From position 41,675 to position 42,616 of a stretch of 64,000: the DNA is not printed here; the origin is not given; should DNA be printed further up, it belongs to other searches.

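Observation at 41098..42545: Compact rightward operon: coiled-coil protein, 33-aa TM micro-protein and 73-aa protein linked by ATGA overlaps, then a Cys-motif (possibly DUF5131-like) protein behind its own promoter and terminator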

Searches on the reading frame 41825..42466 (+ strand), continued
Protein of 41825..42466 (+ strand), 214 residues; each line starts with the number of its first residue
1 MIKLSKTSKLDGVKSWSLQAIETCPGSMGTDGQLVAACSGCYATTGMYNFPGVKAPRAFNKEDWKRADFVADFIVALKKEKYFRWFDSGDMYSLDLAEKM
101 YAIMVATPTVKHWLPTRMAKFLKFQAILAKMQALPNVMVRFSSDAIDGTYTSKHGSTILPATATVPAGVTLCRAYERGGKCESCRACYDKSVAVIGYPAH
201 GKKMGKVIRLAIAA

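Call 29: find_encoding_contigs(protein=P0006, flank=6000, max_places=2)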
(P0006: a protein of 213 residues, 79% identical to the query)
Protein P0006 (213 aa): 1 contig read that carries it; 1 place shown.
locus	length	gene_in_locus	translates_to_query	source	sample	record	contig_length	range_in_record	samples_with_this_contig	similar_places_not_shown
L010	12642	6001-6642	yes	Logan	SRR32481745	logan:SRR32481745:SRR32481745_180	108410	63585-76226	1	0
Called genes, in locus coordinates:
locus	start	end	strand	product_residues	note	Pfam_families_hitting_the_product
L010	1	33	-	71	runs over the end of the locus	-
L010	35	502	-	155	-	PF07463:NUMOD4 (weak), PF13392:HNH_3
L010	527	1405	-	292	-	-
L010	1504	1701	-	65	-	-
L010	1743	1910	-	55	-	-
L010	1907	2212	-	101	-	-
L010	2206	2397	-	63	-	-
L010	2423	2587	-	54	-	-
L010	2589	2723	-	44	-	-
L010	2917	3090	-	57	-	-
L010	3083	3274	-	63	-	-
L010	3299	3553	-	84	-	-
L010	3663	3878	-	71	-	-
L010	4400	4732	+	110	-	-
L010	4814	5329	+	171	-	-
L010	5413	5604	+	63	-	-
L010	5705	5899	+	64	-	-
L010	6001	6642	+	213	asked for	PF17338:GP88, PF23872:DUF7227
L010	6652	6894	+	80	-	-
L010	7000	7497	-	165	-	PF10544:T5orf172, PF13455:MUG113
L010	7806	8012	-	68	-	-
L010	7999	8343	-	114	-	PF22745:Nlig-Ia (weak)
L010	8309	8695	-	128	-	-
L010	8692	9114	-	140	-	PF10686:YAcAr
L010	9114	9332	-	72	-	-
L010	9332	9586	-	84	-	-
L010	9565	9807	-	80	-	-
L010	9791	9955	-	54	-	-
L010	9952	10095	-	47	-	-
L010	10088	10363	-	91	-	-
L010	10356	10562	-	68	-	-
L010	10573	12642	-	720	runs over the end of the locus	-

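Call 30: find_encoding_contigs(protein=P0002, flank=6000, max_places=2)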
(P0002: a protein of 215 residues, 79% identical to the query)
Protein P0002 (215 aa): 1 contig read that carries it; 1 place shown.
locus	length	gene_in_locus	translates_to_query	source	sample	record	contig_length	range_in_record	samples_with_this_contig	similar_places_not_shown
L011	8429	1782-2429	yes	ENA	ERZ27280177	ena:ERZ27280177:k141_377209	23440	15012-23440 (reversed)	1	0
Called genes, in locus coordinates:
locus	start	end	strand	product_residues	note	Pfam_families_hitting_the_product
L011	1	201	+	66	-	?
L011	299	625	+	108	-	-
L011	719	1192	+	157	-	-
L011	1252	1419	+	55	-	-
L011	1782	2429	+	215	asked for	PF17338:GP88, PF23872:DUF7227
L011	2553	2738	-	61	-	-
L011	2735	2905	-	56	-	-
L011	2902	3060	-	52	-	-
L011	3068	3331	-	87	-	-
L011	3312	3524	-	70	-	-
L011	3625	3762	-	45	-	-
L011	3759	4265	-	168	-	-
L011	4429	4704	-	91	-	-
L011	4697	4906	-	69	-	-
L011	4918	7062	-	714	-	-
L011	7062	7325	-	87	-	-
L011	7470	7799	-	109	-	-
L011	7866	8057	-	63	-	-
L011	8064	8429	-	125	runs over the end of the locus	-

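Call 34: predict_structure(alignment_id=A1)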
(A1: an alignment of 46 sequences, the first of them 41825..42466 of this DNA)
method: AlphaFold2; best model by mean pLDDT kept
length: 214 residues; sequences in the alignment: 46
mean_pLDDT: 78.0   pTM: 0.80
mean pLDDT of the five models: 78.0, 76.4, 76.0, 74.1, 67.4
residues with pLDDT >= 90: 67; 70-90: 82; 50-70: 47; < 50: 18
segments of 3 or more residues with pLDDT < 50: 21-26, 37-40, 44-49
pLDDT, mean of each block of 10 residues (from residue 1): 68 76 51 54 49 71 92 95 79 90 98 88 93 96 75 83 84 79 84 84 59 51
secondary structure, 60 per line:
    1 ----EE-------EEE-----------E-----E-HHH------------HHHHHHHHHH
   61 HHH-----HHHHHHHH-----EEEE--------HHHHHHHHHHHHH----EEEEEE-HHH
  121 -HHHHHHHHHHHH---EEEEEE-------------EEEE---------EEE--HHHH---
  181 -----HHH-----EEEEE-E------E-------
elements in order: E14-16 H51-63 H69-76 E82-85 H94-106 E111-116 H122-133 E137-142 E156-159 E169-171 H174-177 E194-198

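Call 47: search_protein_families(library=pfam, proteins=[L003:2871-3614:+, L010:4814-5326:+, L010:6652-6891:+], max_evalue=1)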
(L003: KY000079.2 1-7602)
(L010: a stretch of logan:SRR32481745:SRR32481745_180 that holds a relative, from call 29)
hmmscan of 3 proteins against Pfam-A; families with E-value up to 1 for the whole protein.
L003:2871-3614:+ (248 aa): 2 families
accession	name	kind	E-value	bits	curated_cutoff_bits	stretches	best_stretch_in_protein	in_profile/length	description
PF17338.8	GP88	-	2.8e-35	122.7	24.4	1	28-221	20-230/230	Gene product 88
PF04777.18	Evr1_Alr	-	0.024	15.5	27.6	1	57-94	38-78/93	Erv1 / Alr family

L010:4814-5326:+ (171 aa): 0 families

L010:6652-6891:+ (80 aa): 11 families
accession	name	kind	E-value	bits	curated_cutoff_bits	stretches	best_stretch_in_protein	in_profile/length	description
PF04545.22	Sigma70_r4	-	0.00033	20.6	24.1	1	27-67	4-44/50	Sigma-70, region 4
PF04967.18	HTH_10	-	0.0024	18.1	23.1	1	44-72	24-52/53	HTH DNA binding domain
PF13977.11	TetR_C_6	-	0.0039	17.8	27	1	17-74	7-64/115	BetI-type transcriptional repressor, C-terminal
PF13384.12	HTH_23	-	0.0092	16.2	24.6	1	36-75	11-49/50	Homeodomain-like domain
PF12802.13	MarR_2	-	0.023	15.3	27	1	44-69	21-46/61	MarR family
PF05034.18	MAAL_N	-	0.036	14.2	27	1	31-66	124-156/159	Methylaspartate ammonia-lyase N-terminus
PF06530.18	Phage_antitermQ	-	0.06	13.7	26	1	18-69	52-104/118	Phage antitermination protein Q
PF24034.1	DUF7343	-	0.071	13.4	27.6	1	44-69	19-44/62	Domain of unknown function (DUF7343)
PF13518.12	HTH_28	-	0.081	13.5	25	1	38-75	8-44/52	Helix-turn-helix domain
PF16509.11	KORA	-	0.089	13.4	26.7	1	27-67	14-54/84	TrfB plasmid transcriptional repressor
PF13613.12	HTH_Tnp_4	-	0.16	12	27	1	35-68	11-44/53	Helix-turn-helix of DDE superfamily endonuclease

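Call 49: fold_search(model_id=the predicted structure, library=viral)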
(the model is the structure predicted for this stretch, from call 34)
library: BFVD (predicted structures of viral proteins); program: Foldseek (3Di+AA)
matches with E <= 10: 372; with E <= 0.001: 14
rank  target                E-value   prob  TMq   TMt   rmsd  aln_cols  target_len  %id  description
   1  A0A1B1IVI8            2.8e-12  1.00  0.66  0.67   4.0       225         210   28  (no name in the UniProt tables at hand)
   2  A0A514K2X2            5.1e-09  1.00  0.70  0.68   3.3       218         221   20  Gene product 88 domain-containing protein [Nitrosopumilus spindle-shaped virus]
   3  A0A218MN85            3.2e-07  1.00  0.46  0.67   3.0       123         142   34  Gene product 88 domain-containing protein [uncultured virus]
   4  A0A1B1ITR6            1.0e-06  1.00  0.65  0.59   5.4       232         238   18  (no name in the UniProt tables at hand)
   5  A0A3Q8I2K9            4.0e-06  1.00  0.61  0.60   5.1       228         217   19  (no name in the UniProt tables at hand)
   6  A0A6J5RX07            6.8e-06  1.00  0.55  0.51   6.0       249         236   20  DUF7227 domain-containing protein [uncultured Caudovirales phage]
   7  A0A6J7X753            2.3e-05  1.00  0.64  0.48   5.2       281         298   15  Gene product 88 domain-containing protein [uncultured Caudovirales phage]
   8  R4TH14                2.6e-05  1.00  0.62  0.51   5.0       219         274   17  Gene product 88 domain-containing protein [Halogranum tailed virus 1]
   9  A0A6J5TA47            6.1e-05  1.00  0.57  0.25   7.0       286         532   16  Gene 88 protein [uncultured Caudovirales phage]
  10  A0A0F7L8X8            4.0e-04  1.00  0.51  0.54   7.1       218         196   16  Gene product 88 domain-containing protein [uncultured marine virus]
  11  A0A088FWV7            8.1e-04  1.00  0.42  0.23   6.6       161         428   20  (no name in the UniProt tables at hand)
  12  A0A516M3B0            8.6e-04  1.00  0.64  0.45   5.3       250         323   14  (no name in the UniProt tables at hand)
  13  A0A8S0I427            9.2e-04  1.00  0.52  0.55   4.5       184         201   16  (no name in the UniProt tables at hand)
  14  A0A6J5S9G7            9.8e-04  1.00  0.48  0.48   6.7       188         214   21  Gene product 88 domain-containing protein (Fragment) [uncultured Caudovirales phage]
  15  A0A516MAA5            1.9e-03  0.98  0.44  0.41   7.8       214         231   14  (no name in the UniProt tables at hand)
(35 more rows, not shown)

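Call 69: find_related_loci(query=A3, collection=viral_contigs, flank=3000)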
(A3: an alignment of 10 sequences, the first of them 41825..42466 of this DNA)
Query A3 (214 aa) in viral_contigs; peptide patterns used: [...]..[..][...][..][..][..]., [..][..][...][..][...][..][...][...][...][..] (x = any residue, [..] = any of these).
600 stretches matched a pattern (row limit reached: there are more); 412 encode a relative of the query (tblastn E <= 1e-3); the best 80 are kept; 80 distinct loci.
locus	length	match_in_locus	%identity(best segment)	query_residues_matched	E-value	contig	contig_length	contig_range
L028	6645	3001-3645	77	1-214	5e-113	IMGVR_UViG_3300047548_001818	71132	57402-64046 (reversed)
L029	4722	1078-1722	76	1-214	7e-111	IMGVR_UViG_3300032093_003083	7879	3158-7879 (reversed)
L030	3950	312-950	73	1-213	2e-103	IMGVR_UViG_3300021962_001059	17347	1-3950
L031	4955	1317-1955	73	1-213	3e-103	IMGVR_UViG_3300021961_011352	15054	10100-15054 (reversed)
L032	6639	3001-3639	66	2-214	6e-102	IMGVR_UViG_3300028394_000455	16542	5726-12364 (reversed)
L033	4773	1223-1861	65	2-214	6e-102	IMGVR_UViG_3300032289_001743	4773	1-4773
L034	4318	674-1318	67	1-214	4e-99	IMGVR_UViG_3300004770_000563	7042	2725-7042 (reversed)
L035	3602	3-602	73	16-214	1e-97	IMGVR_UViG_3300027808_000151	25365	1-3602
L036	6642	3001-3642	69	1-214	1e-97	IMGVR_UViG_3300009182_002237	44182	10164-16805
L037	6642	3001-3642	66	1-213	2e-96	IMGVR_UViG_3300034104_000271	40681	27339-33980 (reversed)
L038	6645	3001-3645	64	1-214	3e-96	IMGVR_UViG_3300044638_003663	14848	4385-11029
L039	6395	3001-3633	64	1-210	8e-96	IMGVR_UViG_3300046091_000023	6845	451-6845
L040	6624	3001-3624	66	1-210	5e-95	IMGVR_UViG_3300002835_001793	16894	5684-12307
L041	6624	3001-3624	65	1-210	8e-95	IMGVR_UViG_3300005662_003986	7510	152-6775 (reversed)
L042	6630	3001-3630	64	2-210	1e-94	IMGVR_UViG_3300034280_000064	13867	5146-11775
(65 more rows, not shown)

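Call 88: find_related_loci(query=A1, collection=genome_contigs, flank=4000)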
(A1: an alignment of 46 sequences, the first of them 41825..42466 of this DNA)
Query A1 (214 aa) in genome_contigs; peptide patterns used: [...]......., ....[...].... (x = any residue, [..] = any of these).
89 stretches matched a pattern; 37 encode a relative of the query (tblastn E <= 1e-3); 37 distinct loci.
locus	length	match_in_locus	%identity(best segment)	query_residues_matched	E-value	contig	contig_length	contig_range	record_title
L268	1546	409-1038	67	1-210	2e-106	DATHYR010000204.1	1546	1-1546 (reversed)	MAG TPA_asm: Pseudomonadales bacterium isolate SMAG_U16216 k141_186867, whole genome shotgun sequence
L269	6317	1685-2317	70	4-213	3e-99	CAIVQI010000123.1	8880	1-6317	MAG: uncultured Bacteroidetes bacterium isolate LaPlata_bin-2831 genome assembly, contig: bin-2831:123/395, whole genome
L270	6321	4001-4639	66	1-213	8e-97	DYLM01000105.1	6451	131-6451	MAG TPA_asm: Chloroherpeton thalassium isolate SulCav_AS07-7_33_25 SulCav_AS07_7_11075_length_6451_cov_9_702627, whole g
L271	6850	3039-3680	64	2-214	3e-94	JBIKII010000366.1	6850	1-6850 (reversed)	MAG: Caulobacter sp. isolate ME2014-05-30_3300043465_group5_bin127 Rohwer_bin1851_scaffold_4286_c2, whole genome shotgun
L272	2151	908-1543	63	1-212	2e-96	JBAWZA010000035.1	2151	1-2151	MAG: bacterium isolate ELA103 MAG103_35, whole genome shotgun sequence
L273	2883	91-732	63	2-214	1e-93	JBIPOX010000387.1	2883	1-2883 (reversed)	MAG: Novosphingobium sp. isolate ME2014-11-02_3300042937_group5_bin3 Rohwer_bin2016_scaffold_49318_c1, whole genome shot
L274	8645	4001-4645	62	1-214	1e-90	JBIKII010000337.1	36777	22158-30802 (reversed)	MAG: Caulobacter sp. isolate ME2014-05-30_3300043465_group5_bin127 Rohwer_bin1851_scaffold_522_c1, whole genome shotgun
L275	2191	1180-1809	60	2-210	5e-90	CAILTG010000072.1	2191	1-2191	MAG: Candidatus Magasanikbacteria bacterium isolate MJ-time_bin-2094 genome assembly, contig: bin-2094:072/101, whole ge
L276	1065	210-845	60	1-210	7e-94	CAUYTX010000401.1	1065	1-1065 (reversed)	Gammaproteobacteria bacterium strain CCP3-SC1AL1 genome assembly, contig: CCP3SC1AL1_Contig_461, whole genome shotgun se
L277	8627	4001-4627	61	1-210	3e-86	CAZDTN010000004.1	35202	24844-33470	MAG TPA_asm: uncultured Sphingobacterium sp. isolate SRP278252_co3_414 genome assembly, contig: NODE_1768_length_35202_c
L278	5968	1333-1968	59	1-210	5e-86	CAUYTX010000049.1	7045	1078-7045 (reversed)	Gammaproteobacteria bacterium strain CCP3-SC1AL1 genome assembly, contig: CCP3SC1AL1_Contig_144, whole genome shotgun se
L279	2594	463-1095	60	1-212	3e-88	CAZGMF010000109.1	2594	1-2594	MAG TPA_asm: uncultured Clavibacter sp. isolate SRP124364_co1_233 genome assembly, contig: NODE_55177_length_2594_cov_15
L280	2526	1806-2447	57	3-213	4e-83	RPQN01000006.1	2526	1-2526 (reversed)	MAG: Ignavibacteriae bacterium isolate metabat2.334 metabat2.334_Contig_391291, whole genome shotgun sequence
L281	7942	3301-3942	55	1-214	2e-76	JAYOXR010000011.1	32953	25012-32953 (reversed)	MAG: Candidatus Nitrosopumilus brisbanensis isolate 139563_S164_maxbin_bins.tsv.144 NODE_1196_length_32953_cov_71.308043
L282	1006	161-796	53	2-212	7e-81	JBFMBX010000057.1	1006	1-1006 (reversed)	MAG: Chloroflexota bacterium isolate MAG175 MAG175_57, whole genome shotgun sequence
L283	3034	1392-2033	53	1-210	4e-74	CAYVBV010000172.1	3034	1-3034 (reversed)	MAG TPA_asm: uncultured Polynucleobacter sp. isolate SRP069133_co1_329 genome assembly, contig: NODE_43712_length_3034_c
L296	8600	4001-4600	33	4-200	6e-24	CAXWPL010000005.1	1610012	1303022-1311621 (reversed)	MAG: Acidobacteriota bacterium isolate 1a3188b0-6571-41ab-aff4-e666564cd978 genome assembly, contig: contig_5, whole gen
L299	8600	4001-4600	32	4-200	2e-22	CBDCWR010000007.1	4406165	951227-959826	MAG: Candidatus Multivoraceae bacterium isolate 652d70b7-ea99-405b-b753-5a6e501b7d32 genome assembly, contig: contig_7,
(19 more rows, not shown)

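Call 92: search_protein_families(library=pfam, proteins=[L299:16-789:+, L299:782-1768:+, L299:1786-2661:+, L299:2920-3774:-, L299:3950-4600:+, L299:4900-6855:-, L299:6855-7496:-, L299:7408-8358:-, L296:2791-3726:+, L296:5910-6956:-], max_evalue=0.001)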
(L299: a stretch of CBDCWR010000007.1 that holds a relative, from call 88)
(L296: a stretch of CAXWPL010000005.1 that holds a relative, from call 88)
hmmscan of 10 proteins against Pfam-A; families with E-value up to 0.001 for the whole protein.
L299:16-789:+ (258 aa): 0 families

L299:782-1768:+ (329 aa): 1 family
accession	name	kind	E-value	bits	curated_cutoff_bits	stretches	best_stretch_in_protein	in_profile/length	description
PF03061.28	4HBT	-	3.9e-07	30.7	20.6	1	229-297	2-73/79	Thioesterase superfamily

L299:1786-2661:+ (292 aa): 3 families
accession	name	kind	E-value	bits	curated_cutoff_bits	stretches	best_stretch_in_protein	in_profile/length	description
PF00561.26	Abhydrolase_1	-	7.7e-17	62.2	25.8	1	27-265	2-240/245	alpha/beta hydrolase fold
PF12697.13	Abhydrolase_6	-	1.8e-15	58.6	26.3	1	28-276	1-217/217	Alpha/beta hydrolase family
PF12146.15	Hydrolase_4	-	6.8e-15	55.5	27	1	25-269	4-238/239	Serine aminopeptidase, S33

L299:2920-3774:- (284 aa): 1 family
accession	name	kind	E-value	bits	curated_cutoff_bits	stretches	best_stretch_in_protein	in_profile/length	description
PF08401.16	ArdcN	-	0.00047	20.8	22.6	1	46-110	43-116/123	N-terminal domain of anti-restriction factor ArdC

L299:3950-4600:+ (217 aa): 1 family
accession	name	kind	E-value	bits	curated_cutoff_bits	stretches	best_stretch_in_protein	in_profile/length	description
PF17338.8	GP88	-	5.8e-27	95.5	24.4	1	23-164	22-165/230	Gene product 88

L299:4900-6855:- (651 aa): 1 family
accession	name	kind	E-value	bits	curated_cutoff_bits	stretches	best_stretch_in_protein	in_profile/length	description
PF13476.12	AAA_23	-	1.2e-05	26.4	27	0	14-56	11-48/201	AAA domain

L299:6855-7496:- (213 aa): 1 family
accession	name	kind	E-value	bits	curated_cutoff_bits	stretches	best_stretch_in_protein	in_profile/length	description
PF20288.3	MC2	-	5.7e-09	36.5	26.9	1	115-192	59-136/145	ABC-three component (ABC-3C) system Middle Component 2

L299:7408-8358:- (316 aa): 0 families

L296:2791-3726:+ (312 aa): 0 families

L296:5910-6956:- (348 aa): 1 family
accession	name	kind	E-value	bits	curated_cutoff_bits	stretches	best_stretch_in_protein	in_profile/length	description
PF00589.27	Phage_integrase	-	5.5e-22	78.8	27.1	1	177-333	2-168/172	Phage integrase family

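Call 109: search_protein_families(library=phrogs, proteins=[L011:299-622:+], max_evalue=0.1)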
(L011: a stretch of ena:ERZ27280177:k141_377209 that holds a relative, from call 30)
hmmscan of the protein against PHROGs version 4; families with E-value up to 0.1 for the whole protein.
L011:299-622:+ (108 aa): 1 family
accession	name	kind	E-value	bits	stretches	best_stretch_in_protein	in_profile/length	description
phrog_4133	-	unknown function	0.086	13.9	0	23-81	7-63/67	-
